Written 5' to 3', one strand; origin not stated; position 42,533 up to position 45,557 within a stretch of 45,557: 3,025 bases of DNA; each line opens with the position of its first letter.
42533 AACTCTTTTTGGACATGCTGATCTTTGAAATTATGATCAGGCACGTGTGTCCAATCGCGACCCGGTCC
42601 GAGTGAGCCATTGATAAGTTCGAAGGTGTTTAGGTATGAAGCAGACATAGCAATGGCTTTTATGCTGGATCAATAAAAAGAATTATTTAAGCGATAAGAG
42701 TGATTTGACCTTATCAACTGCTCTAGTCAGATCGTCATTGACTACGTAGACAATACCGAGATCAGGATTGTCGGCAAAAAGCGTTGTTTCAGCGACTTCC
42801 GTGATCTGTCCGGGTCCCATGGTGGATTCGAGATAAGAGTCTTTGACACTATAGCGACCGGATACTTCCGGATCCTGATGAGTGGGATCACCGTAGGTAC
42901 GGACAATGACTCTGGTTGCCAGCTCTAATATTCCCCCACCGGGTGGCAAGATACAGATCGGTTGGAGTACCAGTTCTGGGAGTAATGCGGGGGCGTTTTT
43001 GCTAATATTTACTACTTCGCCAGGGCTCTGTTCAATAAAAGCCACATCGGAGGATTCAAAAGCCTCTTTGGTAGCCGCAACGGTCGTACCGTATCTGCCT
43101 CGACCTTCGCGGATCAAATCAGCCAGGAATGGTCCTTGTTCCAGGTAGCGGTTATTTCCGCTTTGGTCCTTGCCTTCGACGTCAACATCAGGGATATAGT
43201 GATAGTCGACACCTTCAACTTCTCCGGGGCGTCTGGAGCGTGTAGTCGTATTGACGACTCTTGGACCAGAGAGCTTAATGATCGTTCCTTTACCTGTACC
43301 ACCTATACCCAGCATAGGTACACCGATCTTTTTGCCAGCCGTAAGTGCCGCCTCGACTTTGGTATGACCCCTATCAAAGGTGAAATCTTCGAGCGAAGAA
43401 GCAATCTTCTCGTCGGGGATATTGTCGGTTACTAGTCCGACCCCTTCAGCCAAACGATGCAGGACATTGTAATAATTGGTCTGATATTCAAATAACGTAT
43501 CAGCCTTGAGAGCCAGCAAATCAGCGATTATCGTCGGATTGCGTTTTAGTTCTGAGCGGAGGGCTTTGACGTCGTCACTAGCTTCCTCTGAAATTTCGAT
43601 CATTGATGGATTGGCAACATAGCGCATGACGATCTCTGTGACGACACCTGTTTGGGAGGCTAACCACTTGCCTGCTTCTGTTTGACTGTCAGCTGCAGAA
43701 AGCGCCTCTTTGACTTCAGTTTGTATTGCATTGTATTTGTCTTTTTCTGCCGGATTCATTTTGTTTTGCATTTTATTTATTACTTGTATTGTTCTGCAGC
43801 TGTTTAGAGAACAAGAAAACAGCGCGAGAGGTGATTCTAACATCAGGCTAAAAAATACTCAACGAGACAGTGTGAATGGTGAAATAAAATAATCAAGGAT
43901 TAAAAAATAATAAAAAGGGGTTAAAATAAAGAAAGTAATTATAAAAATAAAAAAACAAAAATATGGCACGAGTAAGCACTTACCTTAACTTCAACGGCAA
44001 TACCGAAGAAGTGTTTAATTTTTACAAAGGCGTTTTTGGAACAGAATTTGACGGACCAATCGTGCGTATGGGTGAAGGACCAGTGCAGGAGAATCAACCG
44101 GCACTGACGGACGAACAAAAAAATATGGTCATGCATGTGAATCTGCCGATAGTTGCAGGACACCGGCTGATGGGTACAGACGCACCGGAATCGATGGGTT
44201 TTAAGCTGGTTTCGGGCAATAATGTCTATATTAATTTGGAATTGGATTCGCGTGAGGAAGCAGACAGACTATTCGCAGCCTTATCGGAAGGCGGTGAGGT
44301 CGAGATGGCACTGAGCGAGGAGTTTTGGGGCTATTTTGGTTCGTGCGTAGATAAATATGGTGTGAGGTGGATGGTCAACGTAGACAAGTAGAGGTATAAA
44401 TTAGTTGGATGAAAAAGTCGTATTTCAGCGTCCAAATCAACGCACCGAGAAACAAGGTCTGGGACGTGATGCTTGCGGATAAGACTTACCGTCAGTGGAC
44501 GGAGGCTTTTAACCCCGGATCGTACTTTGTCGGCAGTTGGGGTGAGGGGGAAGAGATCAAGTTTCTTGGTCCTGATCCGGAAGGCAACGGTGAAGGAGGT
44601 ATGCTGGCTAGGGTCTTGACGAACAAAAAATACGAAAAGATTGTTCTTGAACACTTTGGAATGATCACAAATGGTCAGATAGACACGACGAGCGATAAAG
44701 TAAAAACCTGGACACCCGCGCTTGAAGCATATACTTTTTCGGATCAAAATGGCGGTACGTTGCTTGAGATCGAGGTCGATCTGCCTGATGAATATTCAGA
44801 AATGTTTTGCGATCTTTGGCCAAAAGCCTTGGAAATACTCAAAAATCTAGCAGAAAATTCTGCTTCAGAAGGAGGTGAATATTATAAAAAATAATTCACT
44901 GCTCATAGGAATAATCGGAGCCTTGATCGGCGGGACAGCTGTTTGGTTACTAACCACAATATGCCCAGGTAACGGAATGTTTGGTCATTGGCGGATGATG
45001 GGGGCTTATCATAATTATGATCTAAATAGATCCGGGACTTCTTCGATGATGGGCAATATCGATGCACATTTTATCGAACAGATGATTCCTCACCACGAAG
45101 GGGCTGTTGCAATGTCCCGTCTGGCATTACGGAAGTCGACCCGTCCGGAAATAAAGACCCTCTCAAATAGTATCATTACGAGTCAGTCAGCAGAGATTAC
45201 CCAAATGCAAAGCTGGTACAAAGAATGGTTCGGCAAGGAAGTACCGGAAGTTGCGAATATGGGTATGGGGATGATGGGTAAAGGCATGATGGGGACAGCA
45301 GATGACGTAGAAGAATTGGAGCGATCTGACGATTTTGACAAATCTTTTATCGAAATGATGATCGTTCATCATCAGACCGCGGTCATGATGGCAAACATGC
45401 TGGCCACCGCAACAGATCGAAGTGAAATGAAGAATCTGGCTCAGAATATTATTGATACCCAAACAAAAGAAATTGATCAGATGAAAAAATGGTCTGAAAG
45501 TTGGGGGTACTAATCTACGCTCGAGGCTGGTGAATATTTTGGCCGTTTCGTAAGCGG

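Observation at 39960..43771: Two divergent guanylate-kinase-like genes bracketing a soluble GT2 and an HD hydrolase: candidate nucleotide-modification system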

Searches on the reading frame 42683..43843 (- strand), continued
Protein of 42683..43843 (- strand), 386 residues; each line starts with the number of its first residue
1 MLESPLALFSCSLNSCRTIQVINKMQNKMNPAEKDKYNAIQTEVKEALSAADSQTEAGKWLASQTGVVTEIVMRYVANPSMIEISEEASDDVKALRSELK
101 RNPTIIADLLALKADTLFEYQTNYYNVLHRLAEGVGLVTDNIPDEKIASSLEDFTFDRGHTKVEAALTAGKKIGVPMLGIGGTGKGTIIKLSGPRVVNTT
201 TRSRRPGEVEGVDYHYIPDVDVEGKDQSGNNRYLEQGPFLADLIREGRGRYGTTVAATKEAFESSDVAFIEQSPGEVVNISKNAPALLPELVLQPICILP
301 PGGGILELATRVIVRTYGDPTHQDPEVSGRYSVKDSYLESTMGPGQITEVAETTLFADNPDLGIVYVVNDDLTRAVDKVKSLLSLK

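Call 62: fold_search(model_id=the predicted structure, library=pdb)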
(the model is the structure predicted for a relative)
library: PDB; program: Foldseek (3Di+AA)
matches with E <= 10: 439; with E <= 0.001: 90
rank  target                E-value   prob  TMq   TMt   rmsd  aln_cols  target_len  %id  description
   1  8egl_A                2.4e-09  1.00  0.38  0.62   4.7       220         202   22  Crystal Structure of Guanylate kinase from Pseudomonas aeruginosa PAO1 in complex with GMP and ADP (released 2022-09-28)
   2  8egl_C                5.9e-09  1.00  0.38  0.62   4.8       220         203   23  Crystal Structure of Guanylate kinase from Pseudomonas aeruginosa PAO1 in complex with GMP and ADP (released 2022-09-28)
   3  1s96_B                6.3e-09  1.00  0.40  0.65   4.1       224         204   20  The 2.0 A X-ray structure of Guanylate Kinase from E.coli (released 2004-02-10)
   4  8egl_H                8.7e-09  1.00  0.38  0.64   5.3       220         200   21  Crystal Structure of Guanylate kinase from Pseudomonas aeruginosa PAO1 in complex with GMP and ADP (released 2022-09-28)
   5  8egl_K                1.1e-08  1.00  0.38  0.62   4.8       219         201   23  Crystal Structure of Guanylate kinase from Pseudomonas aeruginosa PAO1 in complex with GMP and ADP (released 2022-09-28)
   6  8egl_J                1.3e-08  1.00  0.38  0.63   5.1       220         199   21  Crystal Structure of Guanylate kinase from Pseudomonas aeruginosa PAO1 in complex with GMP and ADP (released 2022-09-28)
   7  1gky                  3.6e-08  1.00  0.39  0.69   4.5       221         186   21  REFINED STRUCTURE OF THE COMPLEX BETWEEN GUANYLATE KINASE AND ITS SUBSTRATE GMP AT 2.0 ANGSTROMS RESOLUTION (released 1994-01-31)
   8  1s96_A                4.0e-08  1.00  0.39  0.62   4.5       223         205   18  The 2.0 A X-ray structure of Guanylate Kinase from E.coli (released 2004-02-10)
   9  1z8f                  4.0e-08  1.00  0.37  0.64   5.3       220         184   24  Guanylate Kinase Double Mutant A58C, T157C from Mycobacterium tuberculosis (Rv1389) (released 2005-04-12)
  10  1s4q                  4.4e-08  1.00  0.35  0.62   6.0       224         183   24  Crystal Structure of Guanylate Kinase from Mycobacterium tuberculosis (Rv1389) (released 2004-01-27)
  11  7u5f_A                4.9e-08  1.00  0.37  0.62   4.6       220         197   21  Crystal structure of guanylate kinase from Pseudomonas aeruginosa PAO1 in complex with GMP (released 2022-03-09)
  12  6nui_MODEL_1_A        6.1e-08  1.00  0.37  0.60   5.2       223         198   21  Human Guanylate Kinase (released 2019-06-26)
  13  6mfu_A                6.1e-08  1.00  0.38  0.57   5.4       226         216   24  Crystal structure of a Guanylate kinase from Cryptococcus neoformans var. grubii serotype A in complex with GDP and AD (released 2018-09-26)
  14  6mfu_B                6.4e-08  1.00  0.38  0.58   5.7       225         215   24  Crystal structure of a Guanylate kinase from Cryptococcus neoformans var. grubii serotype A in complex with GDP and AD (released 2018-09-26)
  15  2f3r_B                6.8e-08  1.00  0.39  0.65   4.3       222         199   21  Crystal Structure Of E.coli Guanylate Kinase In Complex With Ap5G (released 2006-05-30)
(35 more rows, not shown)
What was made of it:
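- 42683..43759 (-): Gene A, 358 aa: helical N-terminal domain of about 140 aa with no recognised relative, followed by a guanylate-kinase-fold domain. Foldseek matches to Gmk structures at E 2e-9 over about 220 columns (call 62).
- Closest known: Guanylate kinase. Same: The C-terminal 220 residues of A adopt the Gmk fold (call 62).
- Gmk fold (call 62).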

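Call 78: search_protein_families(library=pfam, proteins=[L026:2192-4057:+, L026:3969-4775:+, L015:2757-3203:-, L015:1189-1761:+], max_evalue=0.01)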
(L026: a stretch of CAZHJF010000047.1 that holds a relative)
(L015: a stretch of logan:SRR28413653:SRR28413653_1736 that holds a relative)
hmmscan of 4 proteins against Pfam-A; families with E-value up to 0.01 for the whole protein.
L026:2192-4057:+ (621 aa): 0 families

L026:3969-4775:+ (268 aa): 1 family
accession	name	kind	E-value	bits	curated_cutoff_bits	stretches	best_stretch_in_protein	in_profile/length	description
PF03437.21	BtpA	-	3.1e-09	37.1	30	1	178-262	167-252/254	BtpA family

L015:2757-3203:- (148 aa): 0 families

L015:1189-1761:+ (190 aa): 0 families

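Call 81: fold_search(model_id=the predicted structure, library=viral)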
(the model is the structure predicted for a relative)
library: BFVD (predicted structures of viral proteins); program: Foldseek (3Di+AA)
matches with E <= 10: 279; with E <= 0.001: 16
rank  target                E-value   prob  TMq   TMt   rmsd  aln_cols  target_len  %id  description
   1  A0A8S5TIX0            7.0e-08  1.00  0.37  0.58   5.9       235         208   18  Guanylate kinase [Myoviridae sp. ctXXl13]
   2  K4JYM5                1.6e-07  1.00  0.34  0.38   6.2       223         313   22  Putative guanylate kinase [Abalone herpesvirus (isolate Abalone/Australia/Victoria/2009)]
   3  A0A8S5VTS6            4.0e-07  1.00  0.36  0.66   5.7       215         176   19  Guanylate kinase [Ackermannviridae sp.]
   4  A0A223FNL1            9.0e-07  1.00  0.36  0.59   5.1       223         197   18  (no name in the UniProt tables at hand)
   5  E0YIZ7                9.5e-07  1.00  0.38  0.55   4.7       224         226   20  Putative guanylate kinase [Lactococcus phage 949]
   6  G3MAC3                1.2e-06  1.00  0.39  0.50   5.2       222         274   15  Gp382 [Bacillus phage G]
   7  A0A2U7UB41            1.2e-06  1.00  0.36  0.30   5.5       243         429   18  Guanylate kinase [Pandoravirus neocaledonia]
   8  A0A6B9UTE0            1.2e-06  1.00  0.30  0.43  11.9       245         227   17  (no name in the UniProt tables at hand)
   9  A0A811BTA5            1.5e-06  1.00  0.37  0.46   5.2       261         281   17  Guanylate kinase [Pandoravirus japonicus]
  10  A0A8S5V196            3.6e-05  1.00  0.31  0.50   6.3       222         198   12  GMPK protein [Myoviridae sp. ctJ2i1]
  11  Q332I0                4.2e-05  1.00  0.38  0.43   4.8       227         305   14  (no name in the UniProt tables at hand)
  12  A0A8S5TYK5            4.4e-05  1.00  0.30  0.47   6.7       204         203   20  GMPK protein [Siphoviridae sp. ctnPP24]
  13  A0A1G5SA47            4.7e-05  1.00  0.34  0.55   6.2       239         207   14  (no name in the UniProt tables at hand)
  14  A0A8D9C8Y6            5.5e-05  1.00  0.25  0.48   4.2       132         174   18  Guanylate kinase [uncultured marine phage]
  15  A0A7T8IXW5            7.6e-05  1.00  0.31  0.52   7.5       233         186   14  (no name in the UniProt tables at hand)
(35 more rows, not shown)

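Call 85: list_cluster_members(proteins=[P0008, P0003, P0015, P0006, P0011, P0002])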
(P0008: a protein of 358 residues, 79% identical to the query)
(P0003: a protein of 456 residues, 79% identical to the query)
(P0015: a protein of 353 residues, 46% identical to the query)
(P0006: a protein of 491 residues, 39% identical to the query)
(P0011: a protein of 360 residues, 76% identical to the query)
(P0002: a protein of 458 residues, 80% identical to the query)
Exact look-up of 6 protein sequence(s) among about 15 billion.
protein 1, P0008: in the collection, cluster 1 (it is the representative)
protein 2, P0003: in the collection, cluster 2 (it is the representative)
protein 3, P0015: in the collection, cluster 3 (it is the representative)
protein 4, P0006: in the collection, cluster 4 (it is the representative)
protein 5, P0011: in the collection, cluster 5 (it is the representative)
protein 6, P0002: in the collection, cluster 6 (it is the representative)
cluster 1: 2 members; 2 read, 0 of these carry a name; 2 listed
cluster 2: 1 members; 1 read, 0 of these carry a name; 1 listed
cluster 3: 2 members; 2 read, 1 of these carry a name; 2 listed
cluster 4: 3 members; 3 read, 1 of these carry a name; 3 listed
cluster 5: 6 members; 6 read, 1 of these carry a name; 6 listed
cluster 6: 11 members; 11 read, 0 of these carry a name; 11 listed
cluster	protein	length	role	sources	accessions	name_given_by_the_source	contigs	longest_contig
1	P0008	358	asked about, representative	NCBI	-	-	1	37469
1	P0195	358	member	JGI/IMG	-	-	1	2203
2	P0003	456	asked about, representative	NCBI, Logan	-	-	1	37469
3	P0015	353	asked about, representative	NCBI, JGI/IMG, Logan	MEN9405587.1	MAG: hypothetical protein RLY47_546 [Candidatus Parcubacteria bacterium] | guanylate kinase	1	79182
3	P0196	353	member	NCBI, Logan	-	-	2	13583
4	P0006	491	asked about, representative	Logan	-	-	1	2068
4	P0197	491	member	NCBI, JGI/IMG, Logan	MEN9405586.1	MAG: hypothetical protein RLY47_545 [Candidatus Parcubacteria bacterium] | hypothetical protein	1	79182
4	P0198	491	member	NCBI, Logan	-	-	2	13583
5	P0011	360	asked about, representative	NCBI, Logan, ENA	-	-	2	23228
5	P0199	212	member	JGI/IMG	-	guanylate kinase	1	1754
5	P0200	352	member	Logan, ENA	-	-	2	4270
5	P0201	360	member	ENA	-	-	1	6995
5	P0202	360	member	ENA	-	-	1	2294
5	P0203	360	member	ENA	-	-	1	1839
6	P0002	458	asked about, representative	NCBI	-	-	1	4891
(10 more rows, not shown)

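Call 88: search_protein_families(library=phrogs, proteins=[window:42683-43759:-], max_evalue=0.01)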
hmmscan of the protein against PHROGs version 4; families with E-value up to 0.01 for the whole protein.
window:42683-43759:- (358 aa): 1 family
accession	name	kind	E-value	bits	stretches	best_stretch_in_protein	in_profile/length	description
phrog_1815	-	other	1.1e-06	30.1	1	150-199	9-63/197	guanylate kinase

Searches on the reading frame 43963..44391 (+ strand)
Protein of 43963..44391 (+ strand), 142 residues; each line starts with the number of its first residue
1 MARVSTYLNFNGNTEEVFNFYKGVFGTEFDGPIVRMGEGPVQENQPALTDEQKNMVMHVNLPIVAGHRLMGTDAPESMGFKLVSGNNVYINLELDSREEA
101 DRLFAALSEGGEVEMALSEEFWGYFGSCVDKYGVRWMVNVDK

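Call 27: search_protein_families(library=pfam, proteins=[window:43963-44391:+], max_evalue=0.001)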
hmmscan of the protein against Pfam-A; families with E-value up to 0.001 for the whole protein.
window:43963-44391:+ (142 aa): 2 families
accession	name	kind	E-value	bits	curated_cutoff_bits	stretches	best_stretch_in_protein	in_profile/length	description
PF06983.19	3-dmu-9_3-mt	-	2.4e-09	38.1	24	1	4-138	3-115/116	3-demethylubiquinone-9 3-methyltransferase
PF00903.31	Glyoxalase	-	9.6e-05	23.2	20.6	1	10-138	8-121/121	Glyoxalase/Bleomycin resistance protein/Dioxygenase superfamily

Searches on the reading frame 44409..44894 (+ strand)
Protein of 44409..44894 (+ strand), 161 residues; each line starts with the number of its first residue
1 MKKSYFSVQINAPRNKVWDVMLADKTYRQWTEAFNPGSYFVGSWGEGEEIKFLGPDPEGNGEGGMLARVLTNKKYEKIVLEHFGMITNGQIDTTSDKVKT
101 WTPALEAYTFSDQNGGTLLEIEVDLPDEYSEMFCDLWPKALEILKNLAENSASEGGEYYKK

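Call 27: search_protein_families(library=pfam, proteins=[window:44409-44894:+], max_evalue=0.001)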
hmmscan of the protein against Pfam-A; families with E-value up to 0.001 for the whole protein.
window:44409-44894:+ (161 aa): 1 family
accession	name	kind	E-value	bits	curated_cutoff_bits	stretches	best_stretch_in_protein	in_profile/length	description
PF08327.17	AHSA1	-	0.00039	21.1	22.1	1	11-147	1-123/125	Activator of Hsp90 ATPase homolog 1-like protein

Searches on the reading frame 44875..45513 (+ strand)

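Call 27: search_protein_families(library=pfam, proteins=[window:44875-45513:+], max_evalue=0.001)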
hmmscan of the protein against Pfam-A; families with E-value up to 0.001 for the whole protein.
window:44875-45513:+ (212 aa): 2 families
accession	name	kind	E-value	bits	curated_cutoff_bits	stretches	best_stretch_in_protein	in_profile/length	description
PF03713.19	DUF305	-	1.7e-43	148.8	27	1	63-206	1-150/151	Domain of unknown function (DUF305)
PF13628.12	DUF4142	-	5.4e-11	43.3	27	1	63-202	3-134/138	Domain of unknown function (DUF4142)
